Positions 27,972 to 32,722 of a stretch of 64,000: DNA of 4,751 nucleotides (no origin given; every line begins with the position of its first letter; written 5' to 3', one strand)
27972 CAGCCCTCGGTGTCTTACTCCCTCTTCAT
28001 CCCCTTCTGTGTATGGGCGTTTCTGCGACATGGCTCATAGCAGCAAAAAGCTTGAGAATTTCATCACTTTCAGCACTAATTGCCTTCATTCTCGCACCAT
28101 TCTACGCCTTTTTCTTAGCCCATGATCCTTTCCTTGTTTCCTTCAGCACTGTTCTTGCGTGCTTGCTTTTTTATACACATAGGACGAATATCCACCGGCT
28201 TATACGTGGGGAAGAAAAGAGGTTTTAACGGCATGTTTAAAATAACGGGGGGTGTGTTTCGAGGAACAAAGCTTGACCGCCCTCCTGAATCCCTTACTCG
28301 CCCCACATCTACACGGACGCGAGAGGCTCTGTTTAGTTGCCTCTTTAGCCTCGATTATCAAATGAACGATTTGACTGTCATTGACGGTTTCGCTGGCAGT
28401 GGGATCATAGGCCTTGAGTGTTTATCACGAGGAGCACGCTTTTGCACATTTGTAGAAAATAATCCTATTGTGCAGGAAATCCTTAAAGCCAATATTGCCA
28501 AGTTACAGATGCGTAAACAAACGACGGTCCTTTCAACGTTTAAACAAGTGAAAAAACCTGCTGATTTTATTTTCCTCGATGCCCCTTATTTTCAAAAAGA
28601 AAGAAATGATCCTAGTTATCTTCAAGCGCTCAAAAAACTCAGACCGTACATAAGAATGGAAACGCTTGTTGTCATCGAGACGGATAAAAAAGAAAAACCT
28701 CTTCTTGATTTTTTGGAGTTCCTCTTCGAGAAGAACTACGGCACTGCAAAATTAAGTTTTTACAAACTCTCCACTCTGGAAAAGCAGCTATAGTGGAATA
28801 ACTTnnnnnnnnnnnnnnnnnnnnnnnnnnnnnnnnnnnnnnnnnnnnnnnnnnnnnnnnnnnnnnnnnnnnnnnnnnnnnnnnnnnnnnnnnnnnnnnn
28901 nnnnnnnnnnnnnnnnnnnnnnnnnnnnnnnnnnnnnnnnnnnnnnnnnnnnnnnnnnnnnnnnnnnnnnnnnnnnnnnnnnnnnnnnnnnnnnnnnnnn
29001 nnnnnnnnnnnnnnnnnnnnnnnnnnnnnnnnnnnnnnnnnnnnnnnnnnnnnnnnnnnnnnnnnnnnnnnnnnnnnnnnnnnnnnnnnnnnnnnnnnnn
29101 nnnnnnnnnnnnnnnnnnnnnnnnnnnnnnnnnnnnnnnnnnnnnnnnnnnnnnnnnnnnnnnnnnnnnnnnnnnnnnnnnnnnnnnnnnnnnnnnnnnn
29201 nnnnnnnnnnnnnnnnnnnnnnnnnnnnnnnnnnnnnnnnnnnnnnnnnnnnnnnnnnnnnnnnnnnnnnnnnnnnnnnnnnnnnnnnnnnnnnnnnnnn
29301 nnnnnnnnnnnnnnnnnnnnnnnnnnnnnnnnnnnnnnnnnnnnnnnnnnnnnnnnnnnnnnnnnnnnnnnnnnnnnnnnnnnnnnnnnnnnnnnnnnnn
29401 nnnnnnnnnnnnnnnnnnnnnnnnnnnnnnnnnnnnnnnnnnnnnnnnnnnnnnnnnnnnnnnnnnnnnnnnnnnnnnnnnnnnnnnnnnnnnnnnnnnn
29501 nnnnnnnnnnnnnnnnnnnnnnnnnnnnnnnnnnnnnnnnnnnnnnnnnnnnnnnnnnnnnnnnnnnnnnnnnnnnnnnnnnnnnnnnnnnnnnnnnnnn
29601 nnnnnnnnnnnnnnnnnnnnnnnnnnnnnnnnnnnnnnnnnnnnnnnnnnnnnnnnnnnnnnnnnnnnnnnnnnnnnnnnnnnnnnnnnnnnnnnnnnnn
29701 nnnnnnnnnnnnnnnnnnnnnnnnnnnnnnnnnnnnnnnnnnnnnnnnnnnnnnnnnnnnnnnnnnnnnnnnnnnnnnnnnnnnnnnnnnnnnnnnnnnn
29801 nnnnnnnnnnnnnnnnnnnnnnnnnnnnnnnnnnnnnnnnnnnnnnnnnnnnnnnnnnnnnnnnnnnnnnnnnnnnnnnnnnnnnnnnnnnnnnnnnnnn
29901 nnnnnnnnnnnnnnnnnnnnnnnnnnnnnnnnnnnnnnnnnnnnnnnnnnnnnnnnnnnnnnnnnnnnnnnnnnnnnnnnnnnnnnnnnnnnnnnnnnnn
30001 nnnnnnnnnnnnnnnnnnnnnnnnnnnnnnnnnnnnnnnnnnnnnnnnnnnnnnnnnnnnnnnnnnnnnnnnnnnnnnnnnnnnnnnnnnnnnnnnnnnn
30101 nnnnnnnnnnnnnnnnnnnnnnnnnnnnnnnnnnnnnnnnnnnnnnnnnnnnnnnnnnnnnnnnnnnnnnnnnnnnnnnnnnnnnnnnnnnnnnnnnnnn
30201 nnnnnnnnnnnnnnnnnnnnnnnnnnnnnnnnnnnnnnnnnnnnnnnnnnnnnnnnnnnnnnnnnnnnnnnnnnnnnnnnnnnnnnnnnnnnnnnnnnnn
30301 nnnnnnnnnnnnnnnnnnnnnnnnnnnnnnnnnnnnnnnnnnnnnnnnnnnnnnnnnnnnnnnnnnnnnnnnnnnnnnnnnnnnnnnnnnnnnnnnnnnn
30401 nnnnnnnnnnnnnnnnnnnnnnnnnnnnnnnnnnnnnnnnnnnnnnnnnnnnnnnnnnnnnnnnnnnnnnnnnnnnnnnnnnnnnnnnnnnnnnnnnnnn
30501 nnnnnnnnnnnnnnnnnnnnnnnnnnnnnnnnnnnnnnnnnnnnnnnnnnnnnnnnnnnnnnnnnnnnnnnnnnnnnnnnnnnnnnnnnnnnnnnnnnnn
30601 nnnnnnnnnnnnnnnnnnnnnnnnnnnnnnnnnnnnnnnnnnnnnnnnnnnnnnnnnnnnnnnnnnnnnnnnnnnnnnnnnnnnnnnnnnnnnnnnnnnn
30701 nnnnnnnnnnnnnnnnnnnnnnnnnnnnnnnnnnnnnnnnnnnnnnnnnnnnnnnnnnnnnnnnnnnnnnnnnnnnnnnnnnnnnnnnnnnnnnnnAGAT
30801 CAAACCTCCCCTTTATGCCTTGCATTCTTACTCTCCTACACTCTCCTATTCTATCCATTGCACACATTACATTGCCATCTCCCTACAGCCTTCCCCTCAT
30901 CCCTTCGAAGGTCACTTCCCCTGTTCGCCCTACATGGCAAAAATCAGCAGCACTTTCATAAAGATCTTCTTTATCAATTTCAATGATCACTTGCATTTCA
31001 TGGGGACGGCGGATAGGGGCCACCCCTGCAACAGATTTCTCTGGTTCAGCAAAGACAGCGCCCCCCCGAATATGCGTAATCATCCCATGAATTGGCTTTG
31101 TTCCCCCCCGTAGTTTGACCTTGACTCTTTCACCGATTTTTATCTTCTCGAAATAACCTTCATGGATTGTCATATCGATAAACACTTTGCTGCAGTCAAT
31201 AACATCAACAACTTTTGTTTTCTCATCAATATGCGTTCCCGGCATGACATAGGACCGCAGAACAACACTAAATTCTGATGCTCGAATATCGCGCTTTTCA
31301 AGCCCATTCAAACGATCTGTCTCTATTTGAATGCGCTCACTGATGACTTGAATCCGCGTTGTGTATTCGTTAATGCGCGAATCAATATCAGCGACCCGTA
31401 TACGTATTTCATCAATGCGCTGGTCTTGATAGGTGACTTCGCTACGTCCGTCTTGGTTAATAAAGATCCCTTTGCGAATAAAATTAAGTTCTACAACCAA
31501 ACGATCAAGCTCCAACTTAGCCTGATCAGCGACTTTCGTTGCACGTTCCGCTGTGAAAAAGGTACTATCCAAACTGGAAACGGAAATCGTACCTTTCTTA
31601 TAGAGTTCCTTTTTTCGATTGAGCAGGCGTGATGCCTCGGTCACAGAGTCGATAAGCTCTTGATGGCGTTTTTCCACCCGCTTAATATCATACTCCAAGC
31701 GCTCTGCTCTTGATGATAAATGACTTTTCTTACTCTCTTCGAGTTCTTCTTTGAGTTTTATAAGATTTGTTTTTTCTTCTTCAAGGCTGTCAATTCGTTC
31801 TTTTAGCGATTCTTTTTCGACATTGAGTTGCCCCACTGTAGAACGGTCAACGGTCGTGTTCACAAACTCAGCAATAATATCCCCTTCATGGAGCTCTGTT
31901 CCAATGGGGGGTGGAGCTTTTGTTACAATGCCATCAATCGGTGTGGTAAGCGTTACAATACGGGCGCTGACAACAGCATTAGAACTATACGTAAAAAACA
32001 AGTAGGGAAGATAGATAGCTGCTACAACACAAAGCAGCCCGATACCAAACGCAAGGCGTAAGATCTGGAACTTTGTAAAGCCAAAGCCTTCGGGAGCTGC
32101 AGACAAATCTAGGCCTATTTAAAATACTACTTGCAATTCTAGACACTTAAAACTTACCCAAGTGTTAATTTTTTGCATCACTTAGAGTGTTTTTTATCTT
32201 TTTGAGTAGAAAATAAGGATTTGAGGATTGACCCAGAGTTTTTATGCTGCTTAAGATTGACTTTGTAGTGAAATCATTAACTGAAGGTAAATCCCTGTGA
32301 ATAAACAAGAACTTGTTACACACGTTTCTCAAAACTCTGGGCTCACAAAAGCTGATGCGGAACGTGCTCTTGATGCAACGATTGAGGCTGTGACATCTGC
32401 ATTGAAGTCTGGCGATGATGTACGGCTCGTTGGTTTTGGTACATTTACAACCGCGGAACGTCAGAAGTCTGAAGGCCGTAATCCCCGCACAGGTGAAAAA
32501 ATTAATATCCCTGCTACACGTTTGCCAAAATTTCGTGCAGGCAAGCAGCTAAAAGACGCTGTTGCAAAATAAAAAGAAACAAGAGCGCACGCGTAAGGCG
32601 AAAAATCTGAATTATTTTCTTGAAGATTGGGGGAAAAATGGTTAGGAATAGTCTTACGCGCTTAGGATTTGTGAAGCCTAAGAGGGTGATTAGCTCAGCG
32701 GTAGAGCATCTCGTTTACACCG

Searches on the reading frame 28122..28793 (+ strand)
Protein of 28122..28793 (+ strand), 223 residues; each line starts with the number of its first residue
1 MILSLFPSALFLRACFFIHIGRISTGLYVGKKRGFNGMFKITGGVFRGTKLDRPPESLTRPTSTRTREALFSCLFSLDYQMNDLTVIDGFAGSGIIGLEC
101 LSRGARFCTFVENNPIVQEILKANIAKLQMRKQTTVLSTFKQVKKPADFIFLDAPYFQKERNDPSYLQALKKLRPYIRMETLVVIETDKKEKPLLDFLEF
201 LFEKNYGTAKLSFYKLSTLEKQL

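Call 11: search_protein_families(library=ncbifam, proteins=[window:28122-28793:+], max_evalue=0.001)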
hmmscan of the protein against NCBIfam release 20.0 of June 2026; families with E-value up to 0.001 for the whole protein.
window:28122-28793:+ (223 aa): 3 families
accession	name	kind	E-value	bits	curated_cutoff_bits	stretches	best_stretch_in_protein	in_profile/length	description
TIGR00095.1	TIGR00095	equivalog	1.5e-34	119.4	117.5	1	36-215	9-192/194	16S rRNA (guanine(966)-N(2))-methyltransferase RsmD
NF008157.0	PRK10909.1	equivalog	2.1e-20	73.4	302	1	36-189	10-161/199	16S rRNA (guanine(966)-N(2))-methyltransferase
NF011529.0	PRK14968.1-3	equivalog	0.00042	19.8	162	1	82-162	34-114/198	putative methyltransferase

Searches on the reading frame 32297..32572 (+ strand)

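Call 11: search_protein_families(library=ncbifam, proteins=[window:32297-32572:+], max_evalue=0.001)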
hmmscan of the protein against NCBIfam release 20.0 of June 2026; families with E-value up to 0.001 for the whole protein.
window:32297-32572:+ (91 aa): 7 families
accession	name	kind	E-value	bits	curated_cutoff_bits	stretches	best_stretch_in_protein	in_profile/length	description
NF007945.0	PRK10664.1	equivalog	2.6e-31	108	157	1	1-89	1-89/90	nucleoid-associated protein HU-beta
NF008023.0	PRK10753.1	equivalog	8.2e-26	90.2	162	1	1-89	1-89/90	nucleoid-associated protein HU-alpha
NF001401.0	PRK00285.1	equivalog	2.1e-22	79.2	111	1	1-90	6-95/103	integration host factor subunit alpha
NF001222.0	PRK00199.1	equivalog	4.9e-22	78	115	1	1-90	1-91/95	integration host factor subunit beta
TIGR00988.1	hip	equivalog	4.8e-19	68.5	119.95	1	1-89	1-90/94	integration host factor subunit beta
TIGR00987.1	himA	equivalog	8.6e-19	67.7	120.25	1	2-90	3-91/96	integration host factor subunit alpha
TIGR01201.1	HU_rel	subfamily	1.2e-07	31.8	68.6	1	1-67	31-95/170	HU family DNA-binding protein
